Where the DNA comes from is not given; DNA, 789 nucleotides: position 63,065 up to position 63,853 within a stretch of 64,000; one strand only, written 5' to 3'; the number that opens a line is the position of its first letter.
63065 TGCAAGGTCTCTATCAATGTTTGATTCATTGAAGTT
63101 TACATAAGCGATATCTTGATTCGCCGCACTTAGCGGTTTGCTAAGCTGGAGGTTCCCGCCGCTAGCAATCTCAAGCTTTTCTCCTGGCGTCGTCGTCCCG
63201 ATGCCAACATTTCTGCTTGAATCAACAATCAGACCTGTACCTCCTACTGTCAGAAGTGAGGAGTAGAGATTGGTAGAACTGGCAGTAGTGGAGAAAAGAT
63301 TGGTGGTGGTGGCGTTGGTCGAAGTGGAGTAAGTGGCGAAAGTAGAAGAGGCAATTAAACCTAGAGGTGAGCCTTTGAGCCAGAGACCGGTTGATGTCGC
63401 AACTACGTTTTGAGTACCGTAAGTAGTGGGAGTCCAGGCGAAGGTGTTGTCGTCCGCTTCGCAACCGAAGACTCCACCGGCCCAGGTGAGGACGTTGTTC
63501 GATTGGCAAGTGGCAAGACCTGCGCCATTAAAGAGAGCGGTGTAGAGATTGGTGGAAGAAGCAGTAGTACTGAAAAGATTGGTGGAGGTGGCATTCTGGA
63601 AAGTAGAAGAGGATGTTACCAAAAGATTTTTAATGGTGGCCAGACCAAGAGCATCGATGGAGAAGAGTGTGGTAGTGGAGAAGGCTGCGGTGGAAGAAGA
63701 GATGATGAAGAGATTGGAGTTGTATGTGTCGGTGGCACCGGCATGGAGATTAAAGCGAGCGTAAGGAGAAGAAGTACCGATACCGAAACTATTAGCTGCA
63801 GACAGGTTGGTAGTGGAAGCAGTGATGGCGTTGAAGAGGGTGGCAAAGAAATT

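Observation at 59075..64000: Giant repeat-rich surface protein with a recent in-frame ~552-bp tandem duplication at its 5' end (window edge)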

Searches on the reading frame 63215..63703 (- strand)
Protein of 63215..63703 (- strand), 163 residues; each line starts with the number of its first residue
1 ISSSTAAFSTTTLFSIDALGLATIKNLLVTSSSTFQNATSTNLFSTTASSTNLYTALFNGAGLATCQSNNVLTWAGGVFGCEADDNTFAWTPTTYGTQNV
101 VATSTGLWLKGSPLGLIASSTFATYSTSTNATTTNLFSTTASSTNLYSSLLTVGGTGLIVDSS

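Call 51: predict_structure(alignment_id=A2)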
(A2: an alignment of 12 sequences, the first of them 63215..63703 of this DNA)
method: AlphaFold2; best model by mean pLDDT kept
length: 163 residues; sequences in the alignment: 12
mean_pLDDT: 36.5   pTM: 0.23
mean pLDDT of the five models: 36.5, 36.5, 34.4, 30.9, 30.6
residues with pLDDT >= 90: 0; 70-90: 0; 50-70: 19; < 50: 144
segments of 3 or more residues with pLDDT < 50: 1-64, 86-163
pLDDT, mean of each block of 10 residues (from residue 1): 32 37 35 29 32 37 52 57 51 38 34 31 30 28 30 32 32
secondary structure, 60 per line:
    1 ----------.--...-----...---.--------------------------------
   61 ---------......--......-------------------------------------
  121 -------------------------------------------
elements in order: E14-16 E22-24 E70-75 E78-83

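Call 55: search_protein_representatives(protein=window:63215-63703:-)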
Query: 163 residues. Proteins with E-value up to 0.001 (for the whole library): 138; up to 1e-10: 40; up to 1e-30: 9. The best 138 are listed.
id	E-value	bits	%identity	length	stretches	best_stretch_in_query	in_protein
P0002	7.4e-181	609.5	65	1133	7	20-160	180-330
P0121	2.3e-122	419.8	58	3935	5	15-163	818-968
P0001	8.7e-109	375.8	97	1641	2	1-163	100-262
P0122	2.1e-56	206.0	59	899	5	74-158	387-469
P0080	9.7e-49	181.2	46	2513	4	16-140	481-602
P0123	2.7e-39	150.6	47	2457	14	5-158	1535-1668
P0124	1.8e-38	147.9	54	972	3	8-157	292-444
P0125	3.3e-38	147.0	50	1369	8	21-139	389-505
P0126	1.4e-34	135.3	51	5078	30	27-157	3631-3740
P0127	1.3e-30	122.4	44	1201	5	25-135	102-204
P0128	3.8e-30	120.9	49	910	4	22-87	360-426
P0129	2.4e-22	95.6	49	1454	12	13-158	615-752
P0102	2.5e-18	82.6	53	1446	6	32-151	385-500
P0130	4.7e-18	81.7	49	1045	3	6-88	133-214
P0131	7.4e-18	81.1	47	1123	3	30-161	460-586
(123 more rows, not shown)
